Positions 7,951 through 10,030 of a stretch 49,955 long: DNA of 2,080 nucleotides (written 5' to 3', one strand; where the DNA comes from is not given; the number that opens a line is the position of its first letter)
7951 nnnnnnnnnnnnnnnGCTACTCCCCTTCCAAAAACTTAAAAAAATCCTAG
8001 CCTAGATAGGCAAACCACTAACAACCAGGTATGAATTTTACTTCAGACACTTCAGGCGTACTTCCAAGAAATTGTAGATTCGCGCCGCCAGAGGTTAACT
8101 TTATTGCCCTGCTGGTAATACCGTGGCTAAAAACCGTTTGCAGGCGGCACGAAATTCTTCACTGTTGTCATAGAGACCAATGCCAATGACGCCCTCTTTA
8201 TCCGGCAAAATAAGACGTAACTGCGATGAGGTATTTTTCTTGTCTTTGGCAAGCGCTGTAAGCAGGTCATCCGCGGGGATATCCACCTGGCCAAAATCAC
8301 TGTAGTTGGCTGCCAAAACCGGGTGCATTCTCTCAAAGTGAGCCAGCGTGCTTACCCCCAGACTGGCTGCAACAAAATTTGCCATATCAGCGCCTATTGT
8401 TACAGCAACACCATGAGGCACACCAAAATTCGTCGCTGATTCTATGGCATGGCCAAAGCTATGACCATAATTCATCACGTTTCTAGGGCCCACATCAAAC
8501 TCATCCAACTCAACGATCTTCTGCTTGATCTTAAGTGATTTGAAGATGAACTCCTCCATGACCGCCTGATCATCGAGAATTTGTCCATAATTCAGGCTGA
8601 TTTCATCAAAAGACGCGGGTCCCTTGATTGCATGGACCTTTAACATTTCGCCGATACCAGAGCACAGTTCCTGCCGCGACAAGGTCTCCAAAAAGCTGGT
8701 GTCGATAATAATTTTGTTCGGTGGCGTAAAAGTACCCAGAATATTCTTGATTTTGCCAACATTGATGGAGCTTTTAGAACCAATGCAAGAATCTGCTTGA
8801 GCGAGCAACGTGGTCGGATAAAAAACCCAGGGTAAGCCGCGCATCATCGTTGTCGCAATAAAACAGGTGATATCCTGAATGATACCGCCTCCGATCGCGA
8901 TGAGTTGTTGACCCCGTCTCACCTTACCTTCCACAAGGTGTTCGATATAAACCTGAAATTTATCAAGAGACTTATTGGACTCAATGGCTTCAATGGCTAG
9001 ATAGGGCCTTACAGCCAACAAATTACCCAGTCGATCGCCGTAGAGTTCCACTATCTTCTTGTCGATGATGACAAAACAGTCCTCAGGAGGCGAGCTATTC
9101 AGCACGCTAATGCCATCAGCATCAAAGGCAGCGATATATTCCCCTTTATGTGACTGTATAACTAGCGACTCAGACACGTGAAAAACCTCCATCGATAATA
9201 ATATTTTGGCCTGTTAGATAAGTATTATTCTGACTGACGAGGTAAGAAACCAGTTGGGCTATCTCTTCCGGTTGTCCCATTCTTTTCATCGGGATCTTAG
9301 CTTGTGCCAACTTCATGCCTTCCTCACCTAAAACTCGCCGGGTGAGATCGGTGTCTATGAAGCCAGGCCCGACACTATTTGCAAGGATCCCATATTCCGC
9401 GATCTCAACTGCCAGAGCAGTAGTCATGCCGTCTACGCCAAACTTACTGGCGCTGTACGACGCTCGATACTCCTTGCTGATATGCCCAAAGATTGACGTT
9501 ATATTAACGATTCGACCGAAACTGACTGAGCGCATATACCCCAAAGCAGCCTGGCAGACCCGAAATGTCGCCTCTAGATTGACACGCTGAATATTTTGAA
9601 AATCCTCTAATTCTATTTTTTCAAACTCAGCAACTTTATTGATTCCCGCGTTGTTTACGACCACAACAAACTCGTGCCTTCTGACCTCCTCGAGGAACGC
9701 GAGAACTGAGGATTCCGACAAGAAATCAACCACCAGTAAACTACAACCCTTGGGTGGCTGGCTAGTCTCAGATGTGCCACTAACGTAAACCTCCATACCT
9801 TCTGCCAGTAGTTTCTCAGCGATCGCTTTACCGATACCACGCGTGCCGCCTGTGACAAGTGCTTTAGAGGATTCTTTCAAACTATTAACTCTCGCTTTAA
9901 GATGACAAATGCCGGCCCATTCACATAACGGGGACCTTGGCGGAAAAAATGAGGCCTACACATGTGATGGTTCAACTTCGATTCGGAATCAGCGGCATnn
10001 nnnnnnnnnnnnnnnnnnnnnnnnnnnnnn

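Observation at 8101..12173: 3-dehydroquinate-synthase-like cyclase and SDR embedded among wzy, wzx and a divergent SIS isomerase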

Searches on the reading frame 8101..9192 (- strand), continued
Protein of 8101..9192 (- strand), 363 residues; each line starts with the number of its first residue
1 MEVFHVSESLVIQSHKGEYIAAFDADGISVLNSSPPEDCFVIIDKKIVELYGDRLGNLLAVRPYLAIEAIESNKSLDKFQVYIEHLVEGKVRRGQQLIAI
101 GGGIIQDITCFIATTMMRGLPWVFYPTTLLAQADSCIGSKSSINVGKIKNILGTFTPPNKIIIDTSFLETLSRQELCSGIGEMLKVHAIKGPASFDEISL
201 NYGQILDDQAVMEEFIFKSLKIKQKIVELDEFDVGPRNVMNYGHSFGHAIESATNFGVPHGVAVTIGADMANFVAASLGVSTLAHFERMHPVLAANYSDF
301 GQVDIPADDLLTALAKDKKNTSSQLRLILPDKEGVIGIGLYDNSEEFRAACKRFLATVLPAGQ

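Call 83: search_protein_families(library=ncbifam, max_evalue=1e-10, proteins=[L039:10001-11062:+, L018:10001-11050:+])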
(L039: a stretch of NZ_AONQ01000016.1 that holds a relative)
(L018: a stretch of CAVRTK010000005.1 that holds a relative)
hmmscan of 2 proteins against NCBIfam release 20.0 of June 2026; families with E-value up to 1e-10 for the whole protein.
L039:10001-11062:+ (354 aa): 5 families
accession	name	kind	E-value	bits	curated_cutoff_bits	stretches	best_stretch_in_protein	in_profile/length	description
TIGR04425.1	P_lya_rel_AroB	hypoth_equivalog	1.1e-140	468.6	400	1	7-353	1-347/348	AroB-related putative sugar phosphate phospholyase (cyclizing)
TIGR01357.1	aroB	equivalog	1e-72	245.2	305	1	16-334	3-330/344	3-dehydroquinate synthase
NF004852.0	PRK06203.1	equivalog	1.1e-39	136.4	333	1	56-288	88-324/407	3-dehydroquinate synthase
NF010556.0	PRK13951.1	equivalog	5.4e-38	131.1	560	1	59-287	208-433/492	bifunctional shikimate kinase AroK/3-dehydroquinate synthase AroB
NF010627.0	PRK14021.1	equivalog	4.3e-28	98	565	1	62-319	243-510/542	bifunctional shikimate kinase/3-dehydroquinate synthase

L018:10001-11050:+ (350 aa): 5 families
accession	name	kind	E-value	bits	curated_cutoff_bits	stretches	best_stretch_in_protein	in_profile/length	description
TIGR04425.1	P_lya_rel_AroB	hypoth_equivalog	6.8e-140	466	400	1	6-349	1-345/348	AroB-related putative sugar phosphate phospholyase (cyclizing)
TIGR01357.1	aroB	equivalog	6.3e-76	255.8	305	1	23-332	15-330/344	3-dehydroquinate synthase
NF004852.0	PRK06203.1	equivalog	7.9e-42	143.5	333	1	58-287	91-324/407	3-dehydroquinate synthase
NF010556.0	PRK13951.1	equivalog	5.5e-38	131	560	1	37-288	192-435/492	bifunctional shikimate kinase AroK/3-dehydroquinate synthase AroB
NF010627.0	PRK14021.1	equivalog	7.2e-33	113.8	565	1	10-328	186-520/542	bifunctional shikimate kinase/3-dehydroquinate synthase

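Call 91: predict_structure(alignment_id=A1)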
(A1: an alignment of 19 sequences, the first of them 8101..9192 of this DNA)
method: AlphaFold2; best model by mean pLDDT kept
length: 363 residues; sequences in the alignment: 19
mean_pLDDT: 85.8   pTM: 0.84
mean pLDDT of the five models: 85.8, 82.8, 82.4, 81.4, 80.7
residues with pLDDT >= 90: 170; 70-90: 151; 50-70: 36; < 50: 6
segments of 3 or more residues with pLDDT < 50: 1-6
pLDDT, mean of each block of 10 residues (from residue 1): 50 81 88 91 92 89 91 89 92 90 88 83 81 56 75 74 85 88 92 96 93 89 78 68 89 88 95 97 96 95 90 82 89 92 94 90 58
secondary structure, 60 per line:
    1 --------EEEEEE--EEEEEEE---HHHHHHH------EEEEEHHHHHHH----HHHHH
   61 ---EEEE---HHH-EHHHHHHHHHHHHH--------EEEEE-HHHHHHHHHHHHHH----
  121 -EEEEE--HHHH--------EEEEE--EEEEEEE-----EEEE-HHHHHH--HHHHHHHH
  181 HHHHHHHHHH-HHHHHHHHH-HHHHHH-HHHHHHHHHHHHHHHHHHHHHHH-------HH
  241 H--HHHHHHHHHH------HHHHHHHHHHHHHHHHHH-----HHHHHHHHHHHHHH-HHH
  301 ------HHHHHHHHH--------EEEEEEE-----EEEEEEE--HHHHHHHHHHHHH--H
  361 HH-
elements in order: E9-14 E17-23 H27-33 E40-44 H45-51 H56-60 E64-67 H76-88 E97-101 H103-116 E122-126 H129-132 E141-145 E148-154 E160-163 H165-170 H173-190 H192-200 H202-207 H209-231 H244-253 H260-277 H283-296 H307-315 E324-330 E336-342 H345-357

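Call 93: fold_search(model_id=the predicted structure, library=pdb)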
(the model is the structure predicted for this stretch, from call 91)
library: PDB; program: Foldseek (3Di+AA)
matches with E <= 10: 1041; with E <= 0.001: 113
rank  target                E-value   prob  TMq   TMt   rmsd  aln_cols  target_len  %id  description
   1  3okf_A                8.6e-24  1.00  0.81  0.82   3.3       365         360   28  2.5 Angstrom Resolution Crystal Structure of 3-Dehydroquinate Synthase (aroB) from Vibrio cholerae (released 2010-09-08)
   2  3okf_B                1.4e-23  1.00  0.81  0.83   3.2       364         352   27  2.5 Angstrom Resolution Crystal Structure of 3-Dehydroquinate Synthase (aroB) from Vibrio cholerae (released 2010-09-08)
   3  6lla_B                4.3e-23  1.00  0.82  0.82   3.7       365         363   28  Crystal structure of Providencia alcalifaciens 3-dehydroquinate synthase (DHQS) in complex with Mg2+ and NAD (released 2020-07-29)
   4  3qbe                  5.3e-23  1.00  0.81  0.83   3.4       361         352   26  Crystal structure of the 3-Dehydroquinate Synthase (aroB) from Mycobacterium tuberculosis (released 2012-01-18)
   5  5hvn                  1.0e-22  1.00  0.81  0.82   3.5       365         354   26  3.0 Angstrom Crystal Structure of 3-dehydroquinate Synthase (AroB) from Francisella tularensis in Complex with NAD. (released 2016-02-10)
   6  6lk2_A                2.0e-22  1.00  0.81  0.82   3.8       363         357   28  Crystal structure of Providencia alcalifaciens 3-dehydroquinate synthase (DHQS) in complex with Mg2+, NAD and chloroge (released 2020-07-29)
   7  6lla_A                2.8e-22  1.00  0.81  0.82   3.8       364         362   28  Crystal structure of Providencia alcalifaciens 3-dehydroquinate synthase (DHQS) in complex with Mg2+ and NAD (released 2020-07-29)
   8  6lk2_C                3.3e-22  1.00  0.80  0.84   3.2       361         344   27  Crystal structure of Providencia alcalifaciens 3-dehydroquinate synthase (DHQS) in complex with Mg2+, NAD and chloroge (released 2020-07-29)
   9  5eks_B                5.9e-22  1.00  0.82  0.84   3.6       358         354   28  Structure of 3-dehydroquinate synthase from Acinetobacter baumannii in complex with NAD (released 2015-12-02)
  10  6lk2_B                6.2e-22  1.00  0.81  0.82   3.7       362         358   29  Crystal structure of Providencia alcalifaciens 3-dehydroquinate synthase (DHQS) in complex with Mg2+, NAD and chloroge (released 2020-07-29)
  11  6lla_C                6.9e-22  1.00  0.80  0.82   3.4       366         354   28  Crystal structure of Providencia alcalifaciens 3-dehydroquinate synthase (DHQS) in complex with Mg2+ and NAD (released 2020-07-29)
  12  5eks_A                8.1e-22  1.00  0.82  0.84   3.6       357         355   27  Structure of 3-dehydroquinate synthase from Acinetobacter baumannii in complex with NAD (released 2015-12-02)
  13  6lk2_D                1.4e-21  1.00  0.80  0.85   3.2       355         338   28  Crystal structure of Providencia alcalifaciens 3-dehydroquinate synthase (DHQS) in complex with Mg2+, NAD and chloroge (released 2020-07-29)
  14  6lla_D                4.1e-21  1.00  0.80  0.82   3.6       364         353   28  Crystal structure of Providencia alcalifaciens 3-dehydroquinate synthase (DHQS) in complex with Mg2+ and NAD (released 2020-07-29)
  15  1xai_A                5.9e-21  1.00  0.81  0.84   3.4       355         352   27  CRYSTAL STRUCTURE OF STAPHLYOCOCCUS AUREUS 3-DEHYDROQUINATE SYNTHASE (DHQS) IN COMPLEX WITH ZN2+, NAD+ AND CARBAPHOSPH (released 2005-03-01)
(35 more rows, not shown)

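Call 95: search_protein_families(library=pfam, max_evalue=0.001, proteins=[L039:8201-9292:+, L037:16996-17766:+, L055:12680-13543:+, L035:16586-18589:+, L024:5845-7086:+, L035:19345-20043:+, L011:12009-12884:+, L009:14117-15034:+, L009:2570-3337:+, L037:4892-6697:+])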
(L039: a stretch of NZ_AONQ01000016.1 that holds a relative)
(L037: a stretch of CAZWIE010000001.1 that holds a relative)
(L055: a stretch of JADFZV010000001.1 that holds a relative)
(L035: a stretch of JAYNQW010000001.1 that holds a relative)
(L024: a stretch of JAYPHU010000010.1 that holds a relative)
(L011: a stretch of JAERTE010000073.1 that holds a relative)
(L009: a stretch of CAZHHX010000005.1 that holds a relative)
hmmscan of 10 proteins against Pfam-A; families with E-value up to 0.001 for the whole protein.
L039:8201-9292:+ (363 aa): 8 families
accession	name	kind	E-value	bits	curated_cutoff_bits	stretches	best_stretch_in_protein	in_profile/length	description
PF08241.18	Methyltransf_11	-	1.7e-23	83.5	21.2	1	127-222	1-94/95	Methyltransferase domain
PF13649.12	Methyltransf_25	-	4.9e-18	66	27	1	126-219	1-97/97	Methyltransferase domain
PF08242.18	Methyltransf_12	-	9.9e-15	55.5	30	1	127-220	1-97/98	Methyltransferase domain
PF13489.12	Methyltransf_23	-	2e-13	50.8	27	1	118-288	18-156/164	Methyltransferase domain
PF13847.12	Methyltransf_31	-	3.2e-13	50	27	1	123-225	4-111/145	Methyltransferase domain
PF01209.24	Ubie_methyltran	-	4.4e-08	33.2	20.1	1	122-227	47-155/233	ubiE/COQ5 methyltransferase family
PF08003.17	Methyltransf_9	-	0.00012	21.6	23.8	1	115-223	108-217/315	Protein of unknown function (DUF1698)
PF20922.3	Anamorsin_N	-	0.00057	20.1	27.1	1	183-223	46-87/163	Anamorsin, N-terminal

L037:16996-17766:+ (256 aa): 6 families
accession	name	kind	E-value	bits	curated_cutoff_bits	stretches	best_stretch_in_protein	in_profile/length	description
PF08242.18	Methyltransf_12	-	1.9e-10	41.8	30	1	49-143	1-98/98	Methyltransferase domain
PF13649.12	Methyltransf_25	-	4.7e-10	40.5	27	1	48-141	1-97/97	Methyltransferase domain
PF08241.18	Methyltransf_11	-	1.1e-07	32.8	21.2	1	49-144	1-94/95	Methyltransferase domain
PF13489.12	Methyltransf_23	-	4e-06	27.1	27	1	42-146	20-117/164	Methyltransferase domain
PF05175.20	MTS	-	1e-05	25.7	23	1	34-88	21-75/170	Methyltransferase small domain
PF13847.12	Methyltransf_31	-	1.5e-05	25.1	27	1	44-146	3-111/145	Methyltransferase domain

L055:12680-13543:+ (287 aa): 1 family
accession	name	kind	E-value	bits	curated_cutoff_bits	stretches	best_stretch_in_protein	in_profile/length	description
PF08241.18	Methyltransf_11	-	5.7e-05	24.1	21.2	1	102-176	5-83/95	Methyltransferase domain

L035:16586-18589:+ (667 aa): 1 family
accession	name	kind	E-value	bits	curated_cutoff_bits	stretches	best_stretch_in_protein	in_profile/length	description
PF13231.12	PMT_2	-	8.4e-08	33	26.1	1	199-328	19-149/160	Dolichyl-phosphate-mannose-protein mannosyltransferase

L024:5845-7086:+ (413 aa): 6 families
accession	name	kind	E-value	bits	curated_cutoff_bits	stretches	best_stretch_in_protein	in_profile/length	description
PF08484.17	Methyltransf_14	-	1.9e-54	184.2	23.5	1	251-408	2-160/160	C-methyltransferase C-terminal domain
PF08421.16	Methyltransf_13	-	1.6e-19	70.2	31.3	1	12-73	1-62/62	Putative zinc binding domain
PF13489.12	Methyltransf_23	-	1.4e-11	44.8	27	1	104-242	21-160/164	Methyltransferase domain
PF08241.18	Methyltransf_11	-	7.1e-06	27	21.2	1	110-202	1-95/95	Methyltransferase domain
PF08242.18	Methyltransf_12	-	1.7e-05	25.9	30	1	110-200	1-98/98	Methyltransferase domain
PF13649.12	Methyltransf_25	-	0.00013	23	27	1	109-198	1-97/97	Methyltransferase domain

L035:19345-20043:+ (232 aa): 3 families
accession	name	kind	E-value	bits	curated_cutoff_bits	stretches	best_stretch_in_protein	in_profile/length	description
PF00535.33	Glycos_transf_2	-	9.4e-34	117.2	23.3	1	5-167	1-164/168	Glycosyl transferase family 2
PF10111.15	Glyco_tranf_2_2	-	4.7e-10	39.9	27.3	1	5-104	1-103/276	Glycosyltransferase like family 2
PF13641.12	Glyco_tranf_2_3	-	4.4e-05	24.1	27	1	4-93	3-97/230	Glycosyltransferase like family 2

L011:12009-12884:+ (291 aa): 1 family
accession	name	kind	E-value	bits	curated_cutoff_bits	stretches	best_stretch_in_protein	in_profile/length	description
PF01522.26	Polysacc_deac_1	-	1.5e-19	70.6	23.1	1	109-236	7-111/124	Polysaccharide deacetylase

L009:14117-15034:+ (305 aa): 12 families
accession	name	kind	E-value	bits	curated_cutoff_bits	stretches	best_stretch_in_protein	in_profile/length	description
PF08241.18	Methyltransf_11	-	1.6e-17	64.3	21.2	1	88-184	1-94/95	Methyltransferase domain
PF13649.12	Methyltransf_25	-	1.8e-17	64.2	27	1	87-174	1-90/97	Methyltransferase domain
PF13847.12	Methyltransf_31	-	3.1e-17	63.1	27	1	83-189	3-113/145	Methyltransferase domain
PF13489.12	Methyltransf_23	-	3e-14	53.5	27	1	70-242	11-162/164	Methyltransferase domain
PF08242.18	Methyltransf_12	-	6.2e-11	43.3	30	1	88-175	1-90/98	Methyltransferase domain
PF05401.17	NodS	-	3.7e-07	30.6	24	1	81-170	40-126/201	Nodulation protein S (NodS)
PF05175.20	MTS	-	5.6e-07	29.8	23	1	86-156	34-104/170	Methyltransferase small domain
PF03848.20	TehB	-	7.8e-06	25.9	20.4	1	86-164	33-109/193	Tellurite resistance protein TehB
PF06325.19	PrmA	-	3.1e-05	24.1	22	1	85-135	163-215/296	Ribosomal protein L11 methyltransferase (PrmA)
PF01209.24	Ubie_methyltran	-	0.00011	22.1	20.1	1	67-175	34-141/233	ubiE/COQ5 methyltransferase family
PF13679.12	Methyltransf_32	-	0.00033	21.1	27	1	81-153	23-104/143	Methyltransferase domain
PF09445.16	Methyltransf_15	-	0.00037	20.5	22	0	87-155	4-76/165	RNA cap guanine-N2 methyltransferase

L009:2570-3337:+ (255 aa): 2 families
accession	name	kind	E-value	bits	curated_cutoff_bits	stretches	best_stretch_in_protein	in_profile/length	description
PF01557.24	FAA_hydrolase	-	5.1e-37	128.1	23.9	1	73-250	29-213/214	Fumarylacetoacetate (FAA) hydrolase C-terminal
PF10370.14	Rv2993c-like_N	-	1.1e-05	26.7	21.3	1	1-50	1-50/50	Rv2993c-like, N-terminal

L037:4892-6697:+ (601 aa): 0 families

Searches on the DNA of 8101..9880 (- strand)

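Call 75: search_dna_similar(query=window:8101-9880:-, collection=ecoli_genomes, mode=distant, max_rows=10, max_evalue=0.001)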
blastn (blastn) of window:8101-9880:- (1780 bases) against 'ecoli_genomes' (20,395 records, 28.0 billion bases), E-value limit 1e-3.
No match.
